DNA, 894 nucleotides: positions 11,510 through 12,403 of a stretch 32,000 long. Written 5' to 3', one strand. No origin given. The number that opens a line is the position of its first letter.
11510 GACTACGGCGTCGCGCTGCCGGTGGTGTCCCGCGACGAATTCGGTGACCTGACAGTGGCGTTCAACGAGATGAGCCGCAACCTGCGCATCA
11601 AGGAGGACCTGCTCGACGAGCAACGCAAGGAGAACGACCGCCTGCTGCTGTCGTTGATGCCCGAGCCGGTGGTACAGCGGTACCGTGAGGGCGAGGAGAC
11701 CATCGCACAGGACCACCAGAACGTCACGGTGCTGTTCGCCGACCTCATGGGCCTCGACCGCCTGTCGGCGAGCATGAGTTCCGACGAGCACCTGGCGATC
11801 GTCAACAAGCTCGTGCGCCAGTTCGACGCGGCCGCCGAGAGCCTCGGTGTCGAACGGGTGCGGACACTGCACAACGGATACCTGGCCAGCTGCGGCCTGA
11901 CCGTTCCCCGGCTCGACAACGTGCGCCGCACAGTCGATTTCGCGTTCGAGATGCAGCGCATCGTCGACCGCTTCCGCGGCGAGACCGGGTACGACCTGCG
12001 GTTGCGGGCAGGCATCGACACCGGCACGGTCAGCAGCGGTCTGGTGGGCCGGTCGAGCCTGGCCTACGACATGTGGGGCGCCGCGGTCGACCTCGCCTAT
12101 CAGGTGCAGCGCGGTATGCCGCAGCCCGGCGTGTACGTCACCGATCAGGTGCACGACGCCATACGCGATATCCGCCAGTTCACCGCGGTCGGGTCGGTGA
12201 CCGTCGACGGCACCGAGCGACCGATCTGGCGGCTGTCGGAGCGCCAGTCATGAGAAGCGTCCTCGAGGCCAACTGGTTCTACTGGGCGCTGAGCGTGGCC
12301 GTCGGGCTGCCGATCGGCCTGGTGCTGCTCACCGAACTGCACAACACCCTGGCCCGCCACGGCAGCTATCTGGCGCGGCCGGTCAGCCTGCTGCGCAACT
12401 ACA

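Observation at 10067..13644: Cache-HAMP cyclase-homology receptor coupled (ATGA overlap) to an MscS channel with a cNMP-like domain, where both the catalytic residues and the cNMP-binding residues look degenerate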

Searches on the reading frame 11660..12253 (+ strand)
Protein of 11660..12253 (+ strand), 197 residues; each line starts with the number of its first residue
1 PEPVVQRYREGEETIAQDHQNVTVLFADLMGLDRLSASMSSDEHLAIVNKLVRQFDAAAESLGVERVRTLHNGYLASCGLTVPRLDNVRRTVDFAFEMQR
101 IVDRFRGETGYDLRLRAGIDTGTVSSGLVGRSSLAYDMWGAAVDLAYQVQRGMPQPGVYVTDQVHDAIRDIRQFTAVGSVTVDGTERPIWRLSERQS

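Call 5: search_solved_structures(query=window:11660-12253:+, max_evalue=0.001, show_alignments=5)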
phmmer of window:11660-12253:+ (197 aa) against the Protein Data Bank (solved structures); distinct sequences matched with E-value up to 0.001: 41.
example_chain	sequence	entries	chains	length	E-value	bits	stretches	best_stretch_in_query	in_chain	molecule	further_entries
7pd4_A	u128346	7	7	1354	7.1e-32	113.8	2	17-151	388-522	Adenylate cyclase 9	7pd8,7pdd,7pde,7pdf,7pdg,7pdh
6r4o_A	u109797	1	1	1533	9.8e-32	113.4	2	17-151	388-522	Adenylate cyclase 9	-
6r3q_A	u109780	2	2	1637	1.2e-31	113.1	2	17-151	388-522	Adenylate cyclase 9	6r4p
9u3p_A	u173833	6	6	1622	3.3e-31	111.6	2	17-151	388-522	Adenylate cyclase type 9,Protein M2-1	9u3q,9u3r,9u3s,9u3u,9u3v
8buz_A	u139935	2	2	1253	5.8e-31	110.8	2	18-162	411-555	Adenylate cyclase type 8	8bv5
8sl3_A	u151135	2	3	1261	7.5e-29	104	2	16-162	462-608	Adenylate cyclase type 5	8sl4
4p2m_A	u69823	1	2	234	1.3e-23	86.9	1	1-185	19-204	Adenylate cyclase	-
4p2f_A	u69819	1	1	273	1.5e-23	86.7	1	1-185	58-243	Adenylate cyclase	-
7yz9_A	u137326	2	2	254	1.6e-23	86.5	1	1-185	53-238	Adenylate cyclase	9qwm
4p2x_A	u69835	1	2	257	1.7e-23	86.5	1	1-185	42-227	Adenylate cyclase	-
7yzi_A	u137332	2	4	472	7.4e-23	84.4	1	1-185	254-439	Adenylate cyclase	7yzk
1yk9_A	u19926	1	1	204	1.1e-20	77.3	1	15-185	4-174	Adenylate cyclase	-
5oyh_A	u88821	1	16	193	9.2e-20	74.3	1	14-169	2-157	Nucleotide cyclase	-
3et6_A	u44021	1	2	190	1.1e-19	74.1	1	16-184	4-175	Soluble guanylyl cyclase beta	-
6sir_A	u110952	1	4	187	1.3e-18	70.6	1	12-169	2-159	Nucleotide cyclase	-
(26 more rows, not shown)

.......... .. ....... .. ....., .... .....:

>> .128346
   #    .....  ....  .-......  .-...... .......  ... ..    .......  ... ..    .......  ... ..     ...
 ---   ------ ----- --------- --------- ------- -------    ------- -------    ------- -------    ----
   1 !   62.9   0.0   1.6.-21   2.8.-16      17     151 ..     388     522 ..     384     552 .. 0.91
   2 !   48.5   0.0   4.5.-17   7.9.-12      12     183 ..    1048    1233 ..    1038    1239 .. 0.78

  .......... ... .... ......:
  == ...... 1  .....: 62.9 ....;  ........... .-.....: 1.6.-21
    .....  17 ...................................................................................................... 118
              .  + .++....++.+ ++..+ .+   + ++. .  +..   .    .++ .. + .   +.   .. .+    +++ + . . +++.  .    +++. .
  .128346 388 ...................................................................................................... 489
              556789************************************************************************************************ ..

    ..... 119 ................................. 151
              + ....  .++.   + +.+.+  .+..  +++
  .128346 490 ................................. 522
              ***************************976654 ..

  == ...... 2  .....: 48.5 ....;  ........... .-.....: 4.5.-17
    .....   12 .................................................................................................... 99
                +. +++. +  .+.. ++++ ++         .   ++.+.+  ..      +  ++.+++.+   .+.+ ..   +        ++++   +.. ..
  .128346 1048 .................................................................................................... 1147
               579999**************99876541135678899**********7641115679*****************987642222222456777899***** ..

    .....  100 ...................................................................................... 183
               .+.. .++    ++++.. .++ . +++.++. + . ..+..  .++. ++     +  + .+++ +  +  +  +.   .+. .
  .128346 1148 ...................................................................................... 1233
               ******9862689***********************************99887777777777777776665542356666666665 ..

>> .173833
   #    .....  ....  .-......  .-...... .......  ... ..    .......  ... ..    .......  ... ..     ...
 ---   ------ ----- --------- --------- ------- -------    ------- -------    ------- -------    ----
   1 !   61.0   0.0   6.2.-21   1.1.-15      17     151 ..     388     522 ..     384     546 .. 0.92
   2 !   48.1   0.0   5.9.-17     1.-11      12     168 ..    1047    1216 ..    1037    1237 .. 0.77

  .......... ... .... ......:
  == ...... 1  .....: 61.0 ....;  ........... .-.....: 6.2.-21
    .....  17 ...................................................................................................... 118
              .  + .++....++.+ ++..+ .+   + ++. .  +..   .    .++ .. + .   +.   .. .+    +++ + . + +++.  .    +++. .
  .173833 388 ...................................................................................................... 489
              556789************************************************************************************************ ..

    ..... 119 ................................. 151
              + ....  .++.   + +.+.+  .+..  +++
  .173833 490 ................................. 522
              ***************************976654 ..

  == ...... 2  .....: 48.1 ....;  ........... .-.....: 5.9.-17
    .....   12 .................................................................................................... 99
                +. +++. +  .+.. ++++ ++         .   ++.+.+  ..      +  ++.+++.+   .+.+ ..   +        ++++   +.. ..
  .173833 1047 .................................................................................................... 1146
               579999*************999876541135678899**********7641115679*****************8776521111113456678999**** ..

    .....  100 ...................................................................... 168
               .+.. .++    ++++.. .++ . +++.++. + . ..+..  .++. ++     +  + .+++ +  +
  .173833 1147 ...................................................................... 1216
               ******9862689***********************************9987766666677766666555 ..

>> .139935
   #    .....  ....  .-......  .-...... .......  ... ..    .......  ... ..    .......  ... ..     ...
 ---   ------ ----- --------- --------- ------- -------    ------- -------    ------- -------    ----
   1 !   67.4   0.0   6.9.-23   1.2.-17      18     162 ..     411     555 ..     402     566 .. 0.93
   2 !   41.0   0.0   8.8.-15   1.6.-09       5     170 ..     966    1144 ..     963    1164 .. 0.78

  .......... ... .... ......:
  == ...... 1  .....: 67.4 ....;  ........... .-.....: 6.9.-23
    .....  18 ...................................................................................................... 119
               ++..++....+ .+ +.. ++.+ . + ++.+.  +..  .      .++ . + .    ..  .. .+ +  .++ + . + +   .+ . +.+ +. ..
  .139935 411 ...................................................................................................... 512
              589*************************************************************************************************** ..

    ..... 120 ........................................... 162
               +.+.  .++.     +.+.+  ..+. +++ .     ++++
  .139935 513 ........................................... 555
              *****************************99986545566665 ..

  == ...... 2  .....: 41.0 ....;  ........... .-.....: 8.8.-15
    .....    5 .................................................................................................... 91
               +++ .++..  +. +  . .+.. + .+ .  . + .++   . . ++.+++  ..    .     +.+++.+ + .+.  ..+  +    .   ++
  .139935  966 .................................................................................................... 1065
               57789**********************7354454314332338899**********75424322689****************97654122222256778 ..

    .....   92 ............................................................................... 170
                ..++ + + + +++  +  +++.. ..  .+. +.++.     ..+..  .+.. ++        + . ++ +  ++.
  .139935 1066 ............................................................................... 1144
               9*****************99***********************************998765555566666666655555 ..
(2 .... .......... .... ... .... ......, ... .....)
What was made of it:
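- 11705..12214 (+): Cyclase-homology domain (547-716) with a degenerate catalytic set. Codons: D559 (11741-11743), D564 in place of the GF[T/S] Thr (11756-11758), R599 (11861-11863), N603 (11873-11875), D668 (12068-12070), D675 (12089-12091), Q679 (12101-12103). Alignments to AC9/AC8 C1 and C2 (call 5).
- On Class III nucleotidyl cyclase (PF00211): The second is N603 (call 5). D675 and Q679 in the window (call 5).
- Closest known: Canonical class IIIa membrane cyclases. Same: Best PDB sequence matches are AC9, AC8, AC5 and Rv1625c, at E 1e-32 to 1e-21 (call 5).
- Class III active sites form across the dimer interface, and mammalian ACs are C1/C2 pseudo-heterodimers (established knowledge; both halves appear in the call 5 alignments).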
